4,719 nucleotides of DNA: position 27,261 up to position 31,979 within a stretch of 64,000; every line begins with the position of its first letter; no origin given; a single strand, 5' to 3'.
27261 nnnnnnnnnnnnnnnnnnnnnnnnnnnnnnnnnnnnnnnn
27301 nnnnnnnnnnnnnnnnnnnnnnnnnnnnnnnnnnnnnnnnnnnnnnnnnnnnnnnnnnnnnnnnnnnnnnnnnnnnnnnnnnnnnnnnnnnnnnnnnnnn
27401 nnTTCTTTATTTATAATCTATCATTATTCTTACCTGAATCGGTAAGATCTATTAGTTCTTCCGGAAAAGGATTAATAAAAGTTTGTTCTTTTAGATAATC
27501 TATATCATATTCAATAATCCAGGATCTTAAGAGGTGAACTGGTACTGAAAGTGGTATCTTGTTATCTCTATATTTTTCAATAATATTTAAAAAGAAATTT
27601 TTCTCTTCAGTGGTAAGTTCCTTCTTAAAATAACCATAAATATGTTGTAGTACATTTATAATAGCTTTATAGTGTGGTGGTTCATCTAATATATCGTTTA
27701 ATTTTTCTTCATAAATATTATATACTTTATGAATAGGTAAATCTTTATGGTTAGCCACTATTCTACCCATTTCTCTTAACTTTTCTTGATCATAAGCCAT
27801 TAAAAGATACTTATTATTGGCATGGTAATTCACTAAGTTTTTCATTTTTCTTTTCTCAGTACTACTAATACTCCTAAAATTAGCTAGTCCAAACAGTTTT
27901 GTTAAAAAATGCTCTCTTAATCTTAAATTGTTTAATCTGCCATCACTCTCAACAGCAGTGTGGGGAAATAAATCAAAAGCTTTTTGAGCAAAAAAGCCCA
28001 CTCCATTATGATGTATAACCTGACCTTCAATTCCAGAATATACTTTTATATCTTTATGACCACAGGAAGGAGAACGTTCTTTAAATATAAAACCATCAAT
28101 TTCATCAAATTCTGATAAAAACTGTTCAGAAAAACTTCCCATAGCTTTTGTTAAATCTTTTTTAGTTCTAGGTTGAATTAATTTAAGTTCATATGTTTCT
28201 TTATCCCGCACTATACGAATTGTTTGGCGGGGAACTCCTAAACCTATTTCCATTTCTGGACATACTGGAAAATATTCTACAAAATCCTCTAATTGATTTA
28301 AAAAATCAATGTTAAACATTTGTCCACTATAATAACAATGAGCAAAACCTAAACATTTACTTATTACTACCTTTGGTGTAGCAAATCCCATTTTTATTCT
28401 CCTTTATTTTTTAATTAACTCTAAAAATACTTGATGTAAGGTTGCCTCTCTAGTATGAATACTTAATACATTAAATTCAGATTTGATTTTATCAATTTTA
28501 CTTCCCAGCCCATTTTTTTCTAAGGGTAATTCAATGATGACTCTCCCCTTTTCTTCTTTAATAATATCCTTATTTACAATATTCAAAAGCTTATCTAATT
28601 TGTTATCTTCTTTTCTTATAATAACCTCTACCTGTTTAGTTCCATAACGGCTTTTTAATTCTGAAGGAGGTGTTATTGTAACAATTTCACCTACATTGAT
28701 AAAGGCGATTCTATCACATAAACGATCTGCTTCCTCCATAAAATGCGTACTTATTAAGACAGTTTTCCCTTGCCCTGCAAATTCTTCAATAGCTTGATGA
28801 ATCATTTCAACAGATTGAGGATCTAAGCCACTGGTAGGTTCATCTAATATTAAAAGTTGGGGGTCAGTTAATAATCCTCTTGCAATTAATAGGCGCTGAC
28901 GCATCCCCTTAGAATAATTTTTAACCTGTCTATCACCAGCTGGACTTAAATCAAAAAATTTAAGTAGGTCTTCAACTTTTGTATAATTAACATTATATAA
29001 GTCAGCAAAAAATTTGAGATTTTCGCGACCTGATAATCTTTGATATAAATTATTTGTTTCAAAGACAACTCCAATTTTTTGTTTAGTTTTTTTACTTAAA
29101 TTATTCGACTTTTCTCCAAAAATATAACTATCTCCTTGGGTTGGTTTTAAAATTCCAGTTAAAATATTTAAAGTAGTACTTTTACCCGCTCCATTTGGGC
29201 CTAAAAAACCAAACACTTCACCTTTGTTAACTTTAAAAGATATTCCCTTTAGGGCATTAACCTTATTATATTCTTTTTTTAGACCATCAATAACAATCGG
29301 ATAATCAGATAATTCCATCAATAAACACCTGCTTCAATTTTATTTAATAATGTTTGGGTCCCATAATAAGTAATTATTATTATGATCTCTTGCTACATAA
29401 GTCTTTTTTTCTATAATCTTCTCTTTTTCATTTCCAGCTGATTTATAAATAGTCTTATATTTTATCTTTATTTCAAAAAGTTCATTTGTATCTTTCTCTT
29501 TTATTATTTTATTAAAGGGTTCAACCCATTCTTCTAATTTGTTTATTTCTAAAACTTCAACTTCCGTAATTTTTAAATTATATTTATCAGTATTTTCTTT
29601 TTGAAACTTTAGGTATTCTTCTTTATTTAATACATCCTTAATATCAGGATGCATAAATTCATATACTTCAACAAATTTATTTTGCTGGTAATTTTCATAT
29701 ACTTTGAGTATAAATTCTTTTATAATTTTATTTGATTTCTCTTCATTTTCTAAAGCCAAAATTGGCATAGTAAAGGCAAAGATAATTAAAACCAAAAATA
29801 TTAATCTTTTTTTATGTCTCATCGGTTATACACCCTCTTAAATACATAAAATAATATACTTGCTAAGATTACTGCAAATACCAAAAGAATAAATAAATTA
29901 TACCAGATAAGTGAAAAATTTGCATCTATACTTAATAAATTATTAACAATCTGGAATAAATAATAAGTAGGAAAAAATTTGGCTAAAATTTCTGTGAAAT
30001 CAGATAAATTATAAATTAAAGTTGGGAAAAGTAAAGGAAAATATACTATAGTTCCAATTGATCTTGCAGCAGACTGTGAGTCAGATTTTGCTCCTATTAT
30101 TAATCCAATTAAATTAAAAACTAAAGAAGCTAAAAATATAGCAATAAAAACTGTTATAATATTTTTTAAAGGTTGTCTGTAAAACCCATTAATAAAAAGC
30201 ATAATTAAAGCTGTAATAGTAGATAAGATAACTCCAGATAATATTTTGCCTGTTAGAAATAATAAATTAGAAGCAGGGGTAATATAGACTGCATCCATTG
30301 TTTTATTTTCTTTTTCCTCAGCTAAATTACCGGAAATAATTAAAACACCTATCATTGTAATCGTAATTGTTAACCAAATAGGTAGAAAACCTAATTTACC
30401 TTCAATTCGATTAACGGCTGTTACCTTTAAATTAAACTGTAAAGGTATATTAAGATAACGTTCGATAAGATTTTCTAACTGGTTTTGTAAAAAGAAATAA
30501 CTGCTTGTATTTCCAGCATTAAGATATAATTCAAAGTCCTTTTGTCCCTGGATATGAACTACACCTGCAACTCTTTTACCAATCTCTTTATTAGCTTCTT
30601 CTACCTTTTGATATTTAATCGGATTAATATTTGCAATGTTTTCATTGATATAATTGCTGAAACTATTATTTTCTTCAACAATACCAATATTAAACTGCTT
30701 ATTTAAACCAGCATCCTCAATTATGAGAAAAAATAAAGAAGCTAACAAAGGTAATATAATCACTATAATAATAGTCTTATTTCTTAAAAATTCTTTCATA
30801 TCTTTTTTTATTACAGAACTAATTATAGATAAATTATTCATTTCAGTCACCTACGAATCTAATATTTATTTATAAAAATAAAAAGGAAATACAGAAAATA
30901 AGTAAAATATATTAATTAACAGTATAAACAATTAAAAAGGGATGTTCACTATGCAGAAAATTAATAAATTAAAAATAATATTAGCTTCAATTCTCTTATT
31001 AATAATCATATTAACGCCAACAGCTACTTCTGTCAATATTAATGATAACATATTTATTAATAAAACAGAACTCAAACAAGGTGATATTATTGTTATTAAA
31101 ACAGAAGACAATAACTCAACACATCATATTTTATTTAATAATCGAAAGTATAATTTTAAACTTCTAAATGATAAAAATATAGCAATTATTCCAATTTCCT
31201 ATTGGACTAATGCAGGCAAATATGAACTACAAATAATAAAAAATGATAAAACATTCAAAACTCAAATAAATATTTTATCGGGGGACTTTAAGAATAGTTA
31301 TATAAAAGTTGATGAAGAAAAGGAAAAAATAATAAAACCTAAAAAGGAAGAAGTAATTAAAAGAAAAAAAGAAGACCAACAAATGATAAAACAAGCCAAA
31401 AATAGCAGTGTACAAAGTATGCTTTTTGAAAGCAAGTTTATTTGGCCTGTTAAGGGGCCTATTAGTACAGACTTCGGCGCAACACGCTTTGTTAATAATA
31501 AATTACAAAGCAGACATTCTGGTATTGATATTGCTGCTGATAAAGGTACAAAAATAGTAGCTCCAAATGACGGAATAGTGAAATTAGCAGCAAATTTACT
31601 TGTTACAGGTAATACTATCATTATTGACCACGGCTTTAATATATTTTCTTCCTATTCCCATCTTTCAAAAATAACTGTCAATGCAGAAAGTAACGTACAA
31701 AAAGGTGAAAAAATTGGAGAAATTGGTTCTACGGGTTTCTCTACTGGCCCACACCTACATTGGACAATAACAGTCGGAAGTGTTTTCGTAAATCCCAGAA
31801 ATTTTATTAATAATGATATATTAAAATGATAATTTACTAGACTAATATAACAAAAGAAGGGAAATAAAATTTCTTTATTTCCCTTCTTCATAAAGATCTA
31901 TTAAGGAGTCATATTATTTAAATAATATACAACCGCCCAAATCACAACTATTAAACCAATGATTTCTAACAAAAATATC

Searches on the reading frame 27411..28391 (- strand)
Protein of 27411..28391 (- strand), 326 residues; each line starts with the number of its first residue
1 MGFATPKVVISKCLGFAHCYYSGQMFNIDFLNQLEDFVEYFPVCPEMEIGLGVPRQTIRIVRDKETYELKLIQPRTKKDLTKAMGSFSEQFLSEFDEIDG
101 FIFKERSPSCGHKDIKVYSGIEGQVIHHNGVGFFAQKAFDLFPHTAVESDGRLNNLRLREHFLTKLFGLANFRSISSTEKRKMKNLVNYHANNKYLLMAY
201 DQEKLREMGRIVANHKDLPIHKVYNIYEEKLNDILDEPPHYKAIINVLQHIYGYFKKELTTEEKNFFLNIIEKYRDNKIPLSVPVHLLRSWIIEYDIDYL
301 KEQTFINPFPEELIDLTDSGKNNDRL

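Call 48: search_protein_families(library=pfam, proteins=[window:27411-28391:-], max_evalue=0.000001)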
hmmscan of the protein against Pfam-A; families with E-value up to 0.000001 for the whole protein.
window:27411-28391:- (326 aa): 2 families
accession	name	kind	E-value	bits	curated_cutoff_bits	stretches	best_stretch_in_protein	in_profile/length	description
PF08349.16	DUF1722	-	1.6e-43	148.1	22.5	1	194-310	1-117/117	Protein of unknown function (DUF1722)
PF04463.17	2-thiour_desulf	-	1.1e-33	116.6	34.7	1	8-149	1-140/141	2-thiouracil desulfurase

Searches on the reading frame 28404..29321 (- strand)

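Call 48: search_protein_families(library=pfam, proteins=[window:28404-29321:-], max_evalue=0.000001)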
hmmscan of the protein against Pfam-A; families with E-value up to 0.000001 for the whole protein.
window:28404-29321:- (305 aa): 2 families
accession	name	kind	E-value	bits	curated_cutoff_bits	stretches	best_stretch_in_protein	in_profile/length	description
PF00005.33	ABC_tran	-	5.1e-34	118.3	25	1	24-164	1-137/137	ABC transporter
PF13304.12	AAA_21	-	3.5e-12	47.4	27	1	119-193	221-298/304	AAA domain, putative AbiEii toxin, Type IV TA system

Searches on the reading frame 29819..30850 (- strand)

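Call 48: search_protein_families(library=pfam, proteins=[window:29819-30850:-], max_evalue=0.000001)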
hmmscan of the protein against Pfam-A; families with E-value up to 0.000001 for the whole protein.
window:29819-30850:- (343 aa): 3 families
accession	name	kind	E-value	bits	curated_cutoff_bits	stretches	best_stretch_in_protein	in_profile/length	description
PF12698.13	ABC2_membrane_3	-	3.9e-28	99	31.6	1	26-334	3-346/347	ABC-2 family transporter protein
PF01061.29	ABC2_membrane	-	1.4e-10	41.6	26.9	1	148-302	51-206/211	ABC-2 type transporter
PF12679.13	ABC2_membrane_2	-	1.6e-10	41.2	27.2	1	13-339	3-280/283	ABC-2 family transporter protein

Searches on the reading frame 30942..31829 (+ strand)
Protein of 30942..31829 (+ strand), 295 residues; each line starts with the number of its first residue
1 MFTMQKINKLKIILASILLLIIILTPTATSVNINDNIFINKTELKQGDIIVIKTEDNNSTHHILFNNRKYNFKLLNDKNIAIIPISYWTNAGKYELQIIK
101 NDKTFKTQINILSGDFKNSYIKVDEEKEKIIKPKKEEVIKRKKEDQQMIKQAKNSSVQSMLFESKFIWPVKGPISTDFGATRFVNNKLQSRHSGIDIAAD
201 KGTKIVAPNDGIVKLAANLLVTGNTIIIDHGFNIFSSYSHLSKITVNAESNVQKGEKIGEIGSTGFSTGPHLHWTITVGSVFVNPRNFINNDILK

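Call 48: search_protein_families(library=pfam, proteins=[window:30942-31829:+], max_evalue=0.000001)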
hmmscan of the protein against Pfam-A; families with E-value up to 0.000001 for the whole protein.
window:30942-31829:+ (295 aa): 1 family
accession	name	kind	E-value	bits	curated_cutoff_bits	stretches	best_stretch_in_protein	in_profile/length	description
PF01551.29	Peptidase_M23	-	1.1e-29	102.9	28.7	1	191-285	2-96/96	Peptidase family M23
